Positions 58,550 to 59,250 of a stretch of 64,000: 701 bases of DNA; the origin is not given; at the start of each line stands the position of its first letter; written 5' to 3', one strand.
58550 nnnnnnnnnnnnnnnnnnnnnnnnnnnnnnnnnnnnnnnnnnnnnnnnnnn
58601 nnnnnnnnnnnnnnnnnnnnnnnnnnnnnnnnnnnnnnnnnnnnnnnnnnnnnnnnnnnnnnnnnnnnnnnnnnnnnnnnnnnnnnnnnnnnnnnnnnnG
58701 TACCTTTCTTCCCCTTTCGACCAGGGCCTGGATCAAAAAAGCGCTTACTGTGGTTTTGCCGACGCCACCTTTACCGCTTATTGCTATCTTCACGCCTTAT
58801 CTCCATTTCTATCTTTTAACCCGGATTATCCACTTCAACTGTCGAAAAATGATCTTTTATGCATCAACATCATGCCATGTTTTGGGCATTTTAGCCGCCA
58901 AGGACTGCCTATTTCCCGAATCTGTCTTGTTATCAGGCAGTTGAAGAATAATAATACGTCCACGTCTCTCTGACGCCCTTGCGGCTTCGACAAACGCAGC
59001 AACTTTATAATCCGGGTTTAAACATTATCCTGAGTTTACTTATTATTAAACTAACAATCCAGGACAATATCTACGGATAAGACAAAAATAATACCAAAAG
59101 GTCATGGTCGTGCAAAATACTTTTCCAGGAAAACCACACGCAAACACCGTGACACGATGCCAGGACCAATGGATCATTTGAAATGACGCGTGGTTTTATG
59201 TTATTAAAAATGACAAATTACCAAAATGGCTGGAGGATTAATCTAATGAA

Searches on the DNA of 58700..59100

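Call 24: search_rna_families(source=window, start=58700, end=59100, threshold=evalue, max_evalue=10)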
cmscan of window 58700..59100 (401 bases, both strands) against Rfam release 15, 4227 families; matches with E-value up to 10: 5.
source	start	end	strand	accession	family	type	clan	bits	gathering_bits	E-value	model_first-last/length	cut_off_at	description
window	59010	59078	-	RF03853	mir-2013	Gene; miRNA;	-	21.3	70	0.059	1-83/83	no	mir-2013 microRNA precursor family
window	59008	59079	-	RF00682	mir-144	Gene; miRNA;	-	12.8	60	5.3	1-78/78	no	mir-144 microRNA precursor family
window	58826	59066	-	RF00040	rne5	Cis-reg;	-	11.6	180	0.32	1-333/333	no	RNase E 5' UTR element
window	59034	59084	-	RF02113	DLG2-AS1_2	Gene; lncRNA;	-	9.6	70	3.5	165-215/215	no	DLG2 antisense RNA 1 conserved region 2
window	58744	59100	+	RF02267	Vax2os1_2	Gene; lncRNA;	-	3.4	55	7.3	1-344/466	3'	Vax2os1 conserved region 2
